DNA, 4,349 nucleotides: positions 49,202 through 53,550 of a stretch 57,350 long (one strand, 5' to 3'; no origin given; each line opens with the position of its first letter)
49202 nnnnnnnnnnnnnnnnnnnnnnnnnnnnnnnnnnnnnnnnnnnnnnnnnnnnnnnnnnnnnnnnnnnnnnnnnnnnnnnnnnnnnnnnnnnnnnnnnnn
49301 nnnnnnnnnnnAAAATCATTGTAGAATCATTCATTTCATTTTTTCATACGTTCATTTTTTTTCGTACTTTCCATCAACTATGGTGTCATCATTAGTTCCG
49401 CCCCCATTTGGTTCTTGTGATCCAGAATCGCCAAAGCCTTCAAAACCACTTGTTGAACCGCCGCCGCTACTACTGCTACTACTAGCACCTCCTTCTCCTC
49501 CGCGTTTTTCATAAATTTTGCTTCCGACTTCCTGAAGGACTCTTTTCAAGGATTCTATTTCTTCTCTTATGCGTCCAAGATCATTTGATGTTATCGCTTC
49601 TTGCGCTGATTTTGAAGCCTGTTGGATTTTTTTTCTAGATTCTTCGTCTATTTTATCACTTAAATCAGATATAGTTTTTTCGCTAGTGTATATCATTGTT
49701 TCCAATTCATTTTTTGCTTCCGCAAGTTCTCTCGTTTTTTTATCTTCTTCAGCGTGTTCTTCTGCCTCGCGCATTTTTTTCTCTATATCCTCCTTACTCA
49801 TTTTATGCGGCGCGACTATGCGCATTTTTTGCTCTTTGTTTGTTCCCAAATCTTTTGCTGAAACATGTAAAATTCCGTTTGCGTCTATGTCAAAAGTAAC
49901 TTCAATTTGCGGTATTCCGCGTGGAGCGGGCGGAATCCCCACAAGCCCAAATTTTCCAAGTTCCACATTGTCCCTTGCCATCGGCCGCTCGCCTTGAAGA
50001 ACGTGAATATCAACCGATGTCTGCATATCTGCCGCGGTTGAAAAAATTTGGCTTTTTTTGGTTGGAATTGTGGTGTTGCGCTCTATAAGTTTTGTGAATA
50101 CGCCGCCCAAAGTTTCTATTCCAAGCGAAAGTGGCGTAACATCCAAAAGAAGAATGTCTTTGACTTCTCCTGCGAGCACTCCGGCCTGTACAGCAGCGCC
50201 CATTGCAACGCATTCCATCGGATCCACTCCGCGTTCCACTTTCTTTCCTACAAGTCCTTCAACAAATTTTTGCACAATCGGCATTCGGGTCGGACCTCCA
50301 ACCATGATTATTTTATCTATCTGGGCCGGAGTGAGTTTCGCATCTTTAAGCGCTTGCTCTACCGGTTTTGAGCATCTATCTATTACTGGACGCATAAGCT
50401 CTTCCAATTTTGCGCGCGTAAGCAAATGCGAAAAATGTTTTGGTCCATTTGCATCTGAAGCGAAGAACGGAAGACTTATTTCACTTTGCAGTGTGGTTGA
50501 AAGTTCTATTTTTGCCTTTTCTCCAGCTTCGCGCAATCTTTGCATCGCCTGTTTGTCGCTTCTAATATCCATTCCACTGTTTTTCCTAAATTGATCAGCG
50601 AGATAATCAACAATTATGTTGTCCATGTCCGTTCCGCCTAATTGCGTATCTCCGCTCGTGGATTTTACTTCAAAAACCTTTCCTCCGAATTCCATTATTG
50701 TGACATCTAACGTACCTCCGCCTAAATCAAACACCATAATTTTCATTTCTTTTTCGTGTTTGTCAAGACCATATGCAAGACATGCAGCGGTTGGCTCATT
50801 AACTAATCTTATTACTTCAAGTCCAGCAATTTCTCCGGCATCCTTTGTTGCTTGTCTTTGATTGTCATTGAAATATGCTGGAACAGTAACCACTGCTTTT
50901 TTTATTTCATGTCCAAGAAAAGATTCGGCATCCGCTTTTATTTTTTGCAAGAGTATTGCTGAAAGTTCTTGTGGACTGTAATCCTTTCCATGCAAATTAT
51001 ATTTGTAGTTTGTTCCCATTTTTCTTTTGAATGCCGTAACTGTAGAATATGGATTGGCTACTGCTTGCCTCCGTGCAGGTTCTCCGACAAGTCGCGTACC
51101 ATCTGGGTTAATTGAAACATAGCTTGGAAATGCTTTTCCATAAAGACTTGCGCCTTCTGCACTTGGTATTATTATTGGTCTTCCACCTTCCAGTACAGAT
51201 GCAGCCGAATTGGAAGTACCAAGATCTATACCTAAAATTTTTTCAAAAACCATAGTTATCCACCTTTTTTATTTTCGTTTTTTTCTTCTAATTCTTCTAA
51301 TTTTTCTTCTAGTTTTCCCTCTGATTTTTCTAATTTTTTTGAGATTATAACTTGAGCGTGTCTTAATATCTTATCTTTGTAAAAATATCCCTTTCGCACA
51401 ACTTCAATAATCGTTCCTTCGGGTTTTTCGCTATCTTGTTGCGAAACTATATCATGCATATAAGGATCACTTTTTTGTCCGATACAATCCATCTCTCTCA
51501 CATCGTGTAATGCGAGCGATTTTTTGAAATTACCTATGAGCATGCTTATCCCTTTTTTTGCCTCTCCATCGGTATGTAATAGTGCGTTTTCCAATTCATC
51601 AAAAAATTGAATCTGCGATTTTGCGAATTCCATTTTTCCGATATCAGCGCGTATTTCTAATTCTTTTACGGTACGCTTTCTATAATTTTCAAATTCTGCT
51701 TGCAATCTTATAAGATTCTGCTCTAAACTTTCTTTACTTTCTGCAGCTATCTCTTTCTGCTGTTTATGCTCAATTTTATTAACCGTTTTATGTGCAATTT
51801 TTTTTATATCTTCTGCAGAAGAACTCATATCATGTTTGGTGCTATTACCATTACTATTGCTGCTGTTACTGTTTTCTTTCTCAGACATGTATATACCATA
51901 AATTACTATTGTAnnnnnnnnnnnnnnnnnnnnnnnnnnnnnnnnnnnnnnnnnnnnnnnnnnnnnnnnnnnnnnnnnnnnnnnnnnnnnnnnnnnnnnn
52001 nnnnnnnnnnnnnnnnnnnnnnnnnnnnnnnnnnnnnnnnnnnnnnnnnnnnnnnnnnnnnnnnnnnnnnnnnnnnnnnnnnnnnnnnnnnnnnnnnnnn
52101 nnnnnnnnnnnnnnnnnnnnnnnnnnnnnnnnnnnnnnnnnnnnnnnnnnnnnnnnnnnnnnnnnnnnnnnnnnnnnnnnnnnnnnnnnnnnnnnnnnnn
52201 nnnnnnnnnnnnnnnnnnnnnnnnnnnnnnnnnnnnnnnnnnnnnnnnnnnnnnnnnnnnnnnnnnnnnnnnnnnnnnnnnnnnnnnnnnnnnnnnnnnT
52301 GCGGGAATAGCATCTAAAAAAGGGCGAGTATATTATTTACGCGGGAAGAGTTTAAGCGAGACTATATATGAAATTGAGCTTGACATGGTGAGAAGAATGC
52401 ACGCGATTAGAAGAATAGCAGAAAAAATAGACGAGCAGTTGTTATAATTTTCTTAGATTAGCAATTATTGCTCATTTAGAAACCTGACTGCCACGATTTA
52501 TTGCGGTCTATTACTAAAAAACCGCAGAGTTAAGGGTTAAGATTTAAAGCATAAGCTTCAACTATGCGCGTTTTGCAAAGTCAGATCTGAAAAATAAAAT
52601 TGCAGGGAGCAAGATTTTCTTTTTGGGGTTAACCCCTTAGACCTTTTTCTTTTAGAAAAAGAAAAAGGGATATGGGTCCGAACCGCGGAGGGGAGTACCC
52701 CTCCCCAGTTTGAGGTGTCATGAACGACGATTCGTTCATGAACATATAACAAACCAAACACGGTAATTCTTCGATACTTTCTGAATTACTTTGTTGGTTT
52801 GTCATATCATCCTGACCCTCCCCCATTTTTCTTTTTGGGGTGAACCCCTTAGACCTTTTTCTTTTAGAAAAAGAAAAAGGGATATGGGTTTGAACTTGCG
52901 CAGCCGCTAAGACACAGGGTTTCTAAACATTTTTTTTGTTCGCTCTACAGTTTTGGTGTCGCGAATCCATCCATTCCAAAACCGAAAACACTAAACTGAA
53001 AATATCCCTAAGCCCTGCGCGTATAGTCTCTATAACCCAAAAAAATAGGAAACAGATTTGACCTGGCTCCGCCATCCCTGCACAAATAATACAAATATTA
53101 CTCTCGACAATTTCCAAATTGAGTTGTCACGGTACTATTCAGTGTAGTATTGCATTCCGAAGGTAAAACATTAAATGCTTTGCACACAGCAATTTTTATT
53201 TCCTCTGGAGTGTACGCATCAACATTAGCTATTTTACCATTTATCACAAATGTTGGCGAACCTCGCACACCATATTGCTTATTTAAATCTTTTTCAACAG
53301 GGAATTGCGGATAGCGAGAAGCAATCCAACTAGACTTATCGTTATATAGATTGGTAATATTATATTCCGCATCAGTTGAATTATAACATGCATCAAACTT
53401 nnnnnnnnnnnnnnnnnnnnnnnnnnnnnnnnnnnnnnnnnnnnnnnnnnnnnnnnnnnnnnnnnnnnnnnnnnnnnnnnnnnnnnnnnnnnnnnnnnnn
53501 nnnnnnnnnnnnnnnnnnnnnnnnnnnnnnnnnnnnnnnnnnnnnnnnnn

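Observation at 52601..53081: tRNA-Leu(UAG) split by three introns, two at non-canonical positions and one of ~274 nt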

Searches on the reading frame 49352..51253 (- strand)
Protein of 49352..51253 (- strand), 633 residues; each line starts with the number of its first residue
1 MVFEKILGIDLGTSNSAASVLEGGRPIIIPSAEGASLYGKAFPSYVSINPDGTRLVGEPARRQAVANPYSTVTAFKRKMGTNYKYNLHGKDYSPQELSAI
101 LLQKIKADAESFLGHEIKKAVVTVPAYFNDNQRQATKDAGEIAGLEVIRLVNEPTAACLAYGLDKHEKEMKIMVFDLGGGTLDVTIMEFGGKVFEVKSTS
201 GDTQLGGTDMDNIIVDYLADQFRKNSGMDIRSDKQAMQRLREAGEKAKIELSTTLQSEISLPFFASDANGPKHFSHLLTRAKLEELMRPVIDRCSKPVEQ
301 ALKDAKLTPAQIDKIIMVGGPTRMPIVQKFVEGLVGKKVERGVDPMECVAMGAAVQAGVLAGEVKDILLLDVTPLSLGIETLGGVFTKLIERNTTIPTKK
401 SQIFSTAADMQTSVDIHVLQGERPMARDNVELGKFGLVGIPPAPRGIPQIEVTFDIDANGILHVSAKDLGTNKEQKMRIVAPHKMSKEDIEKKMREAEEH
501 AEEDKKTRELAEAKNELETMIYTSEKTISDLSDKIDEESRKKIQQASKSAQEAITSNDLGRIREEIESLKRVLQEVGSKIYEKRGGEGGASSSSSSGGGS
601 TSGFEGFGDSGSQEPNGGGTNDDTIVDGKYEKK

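Call 11: search_protein_families(library=pfam, proteins=[window:49352-51253:-])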
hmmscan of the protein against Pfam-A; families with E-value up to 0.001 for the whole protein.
window:49352-51253:- (633 aa): 3 families
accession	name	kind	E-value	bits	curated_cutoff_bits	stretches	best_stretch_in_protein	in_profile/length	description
PF00012.26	HSP70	-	7.4e-220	731.6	20.6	1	6-582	1-599/599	Hsp70 protein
PF06723.19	MreB_Mbl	-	3.5e-18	66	27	1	104-354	80-316/327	MreB/Mbl protein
PF02782.22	FGGY_C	-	0.00017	21.9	27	1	285-359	122-196/198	FGGY family of carbohydrate kinases, C-terminal domain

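Call 15: find_encoding_contigs(protein=window:49352-51253:-, flank=10000, max_places=10)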
Protein window:49352-51253:- (633 aa): 2 contigs read that carry it; 2 places shown.
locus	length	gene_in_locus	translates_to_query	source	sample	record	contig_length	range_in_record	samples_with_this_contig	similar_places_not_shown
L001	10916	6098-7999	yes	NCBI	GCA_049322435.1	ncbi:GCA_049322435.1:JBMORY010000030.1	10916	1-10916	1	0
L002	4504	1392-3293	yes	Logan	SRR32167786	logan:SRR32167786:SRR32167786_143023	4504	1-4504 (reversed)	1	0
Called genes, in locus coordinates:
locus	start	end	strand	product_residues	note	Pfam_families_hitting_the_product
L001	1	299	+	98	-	PF01137:RTC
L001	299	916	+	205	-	PF01940:DUF92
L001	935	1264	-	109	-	PF01282:Ribosomal_S24e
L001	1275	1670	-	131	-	PF21485:IF5A-like_N, PF01287:eIF-5a (weak)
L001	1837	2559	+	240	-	PF01026:TatD_DNase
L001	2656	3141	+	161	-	PF01936:NYN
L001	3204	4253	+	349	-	PF13098:Thioredoxin_2 (weak)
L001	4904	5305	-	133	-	-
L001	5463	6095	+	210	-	PF01025:GrpE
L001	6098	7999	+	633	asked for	PF00012:HSP70, PF06723:MreB_Mbl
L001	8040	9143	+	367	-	PF00226:DnaJ, PF01556:DnaJ_C, PF27659:CHP02642 (faint), PF00684:DnaJ_CXXCXGXG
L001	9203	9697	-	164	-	-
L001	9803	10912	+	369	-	PF02812:ELFV_dehydrog_N, PF05088:Bac_GDH_CD (faint), PF00208:ELFV_dehydrog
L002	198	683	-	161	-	-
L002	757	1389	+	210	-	PF01025:GrpE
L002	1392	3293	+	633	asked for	PF00012:HSP70, PF06723:MreB_Mbl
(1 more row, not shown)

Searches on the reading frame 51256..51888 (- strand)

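Call 11: search_protein_families(library=pfam, proteins=[window:51256-51888:-])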
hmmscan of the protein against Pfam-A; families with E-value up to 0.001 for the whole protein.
window:51256-51888:- (210 aa): 1 family
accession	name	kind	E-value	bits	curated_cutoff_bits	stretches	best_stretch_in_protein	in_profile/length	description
PF01025.24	GrpE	-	5.2e-31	108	25.8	1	38-184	12-165/165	GrpE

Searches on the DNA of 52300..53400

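Call 12: search_rna_families(source=window, start=52300, end=53400, threshold=evalue, max_evalue=10, show_alignments=3)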
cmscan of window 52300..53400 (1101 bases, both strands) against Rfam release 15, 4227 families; matches with E-value up to 10: 26.
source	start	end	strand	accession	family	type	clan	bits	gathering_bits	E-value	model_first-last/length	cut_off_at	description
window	52382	52481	+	RF01228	snoR111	Gene; snRNA; snoRNA; HACA-box;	-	23.1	38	0.2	1-128/128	no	Small nucleolar RNA snoR111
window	53113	53299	+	RF02091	DAOA-AS1_2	Gene; lncRNA;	-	21.8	43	0.016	1-205/205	no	DAOA antisense RNA 1 conserved region 2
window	52738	52832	+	RF00616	LhrC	Gene; sRNA;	CL00114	21.8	110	1.5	1-111/111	no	Listeria LhrC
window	52741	52810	+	RF03305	mir-3338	Gene; miRNA;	-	21.5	95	0.21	1-84/84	no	mir-3338 microRNA precursor family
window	52632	52677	-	RF00705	mir-202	Gene; miRNA;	-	20.7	51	0.087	16-61/76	no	mir-202 microRNA precursor family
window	52844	52889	-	RF00705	mir-202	Gene; miRNA;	-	20.7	51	0.087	16-61/76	no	mir-202 microRNA precursor family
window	52992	53147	-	RF01983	Pinc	Gene; lncRNA;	-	19.6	60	1.3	1-154/154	no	Pregnancy induced noncoding RNA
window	52844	52883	+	RF00992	mir-593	Gene; miRNA;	-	18.4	100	0.71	31-70/100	no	mir-593 microRNA precursor family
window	52642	52669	-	RF01705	Flavo-1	Gene; sRNA;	-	18.3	42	0.74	25-52/76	no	Flavo-1 RNA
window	52734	52817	+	RF01181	snR77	Gene; snRNA; snoRNA; CD-box;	CL00057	17.9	50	9.9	1-83/83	no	Small nucleolar RNA snR77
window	53018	53157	-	RF02535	ODC_IRES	Cis-reg; IRES;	-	17.8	44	6.5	1-142/142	no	ODC internal ribosome entry site (IRES)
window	52641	52669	-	RF04239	mir-4679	Gene; miRNA;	-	17.7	88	3.3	1-75/75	no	mir-4679 microRNA precursor family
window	52853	52881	-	RF04239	mir-4679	Gene; miRNA;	-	17.7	88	3.3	1-75/75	no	mir-4679 microRNA precursor family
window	52641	52669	+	RF04239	mir-4679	Gene; miRNA;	-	17.5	88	3.6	1-75/75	no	mir-4679 microRNA precursor family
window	52853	52881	+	RF04239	mir-4679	Gene; miRNA;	-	17.5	88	3.6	1-75/75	no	mir-4679 microRNA precursor family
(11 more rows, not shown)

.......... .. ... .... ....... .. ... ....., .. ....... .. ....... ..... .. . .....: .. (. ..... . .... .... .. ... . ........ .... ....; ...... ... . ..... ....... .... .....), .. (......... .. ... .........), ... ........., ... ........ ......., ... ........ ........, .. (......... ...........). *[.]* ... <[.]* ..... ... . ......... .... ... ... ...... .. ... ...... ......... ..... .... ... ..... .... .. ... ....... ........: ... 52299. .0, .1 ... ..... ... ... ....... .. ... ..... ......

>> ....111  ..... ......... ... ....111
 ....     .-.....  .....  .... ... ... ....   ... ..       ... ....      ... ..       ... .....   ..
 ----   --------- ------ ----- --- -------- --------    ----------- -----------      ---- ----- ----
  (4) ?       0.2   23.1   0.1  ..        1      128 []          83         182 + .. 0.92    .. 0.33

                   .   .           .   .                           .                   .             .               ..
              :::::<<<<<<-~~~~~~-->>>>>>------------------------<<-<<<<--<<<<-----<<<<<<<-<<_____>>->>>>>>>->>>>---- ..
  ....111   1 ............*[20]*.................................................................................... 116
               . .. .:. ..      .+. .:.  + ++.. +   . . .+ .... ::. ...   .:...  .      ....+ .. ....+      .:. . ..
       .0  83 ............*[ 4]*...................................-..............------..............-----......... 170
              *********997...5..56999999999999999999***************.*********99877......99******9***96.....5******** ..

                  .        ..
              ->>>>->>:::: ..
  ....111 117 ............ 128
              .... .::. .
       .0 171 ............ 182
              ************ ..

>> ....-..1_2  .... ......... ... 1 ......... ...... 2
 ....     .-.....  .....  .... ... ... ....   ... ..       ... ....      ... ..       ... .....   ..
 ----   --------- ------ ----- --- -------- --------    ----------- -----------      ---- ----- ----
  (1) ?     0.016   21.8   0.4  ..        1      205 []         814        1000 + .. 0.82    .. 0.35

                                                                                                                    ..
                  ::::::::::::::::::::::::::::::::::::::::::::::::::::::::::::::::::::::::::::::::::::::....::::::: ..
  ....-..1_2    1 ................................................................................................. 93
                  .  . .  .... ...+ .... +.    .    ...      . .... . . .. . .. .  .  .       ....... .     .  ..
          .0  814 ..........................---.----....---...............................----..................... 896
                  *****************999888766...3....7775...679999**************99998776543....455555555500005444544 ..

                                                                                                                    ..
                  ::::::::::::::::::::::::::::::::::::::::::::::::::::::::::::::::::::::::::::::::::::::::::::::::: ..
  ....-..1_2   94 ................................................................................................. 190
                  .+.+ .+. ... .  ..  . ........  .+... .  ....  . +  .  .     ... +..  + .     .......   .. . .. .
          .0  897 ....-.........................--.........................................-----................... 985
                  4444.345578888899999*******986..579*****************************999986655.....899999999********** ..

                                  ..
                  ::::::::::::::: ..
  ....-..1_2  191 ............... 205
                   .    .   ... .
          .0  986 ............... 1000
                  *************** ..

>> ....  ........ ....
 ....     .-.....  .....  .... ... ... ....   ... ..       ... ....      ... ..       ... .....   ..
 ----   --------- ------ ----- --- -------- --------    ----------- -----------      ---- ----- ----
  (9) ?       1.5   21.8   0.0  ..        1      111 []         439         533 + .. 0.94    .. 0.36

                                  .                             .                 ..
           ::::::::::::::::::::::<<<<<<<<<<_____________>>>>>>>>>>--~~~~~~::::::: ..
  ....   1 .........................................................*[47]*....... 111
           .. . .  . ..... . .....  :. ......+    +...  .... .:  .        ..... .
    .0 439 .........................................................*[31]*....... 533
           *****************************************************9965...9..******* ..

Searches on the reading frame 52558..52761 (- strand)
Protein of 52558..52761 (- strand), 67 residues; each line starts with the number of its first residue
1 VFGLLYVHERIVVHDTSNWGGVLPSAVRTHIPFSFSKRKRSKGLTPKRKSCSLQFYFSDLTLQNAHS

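Call 81: find_encoding_contigs(protein=window:52558-52761:-, flank=2000, max_places=6)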
Protein window:52558-52761:- (67 aa): no gene with exactly this product is on record in the collection.

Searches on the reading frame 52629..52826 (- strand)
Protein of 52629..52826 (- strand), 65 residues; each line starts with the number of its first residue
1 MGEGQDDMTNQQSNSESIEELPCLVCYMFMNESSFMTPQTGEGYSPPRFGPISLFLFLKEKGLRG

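Call 80: find_encoding_contigs(protein=window:52629-52826:-, flank=2000, max_places=6)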
Protein window:52629-52826:- (65 aa): no gene with exactly this product is on record in the collection.
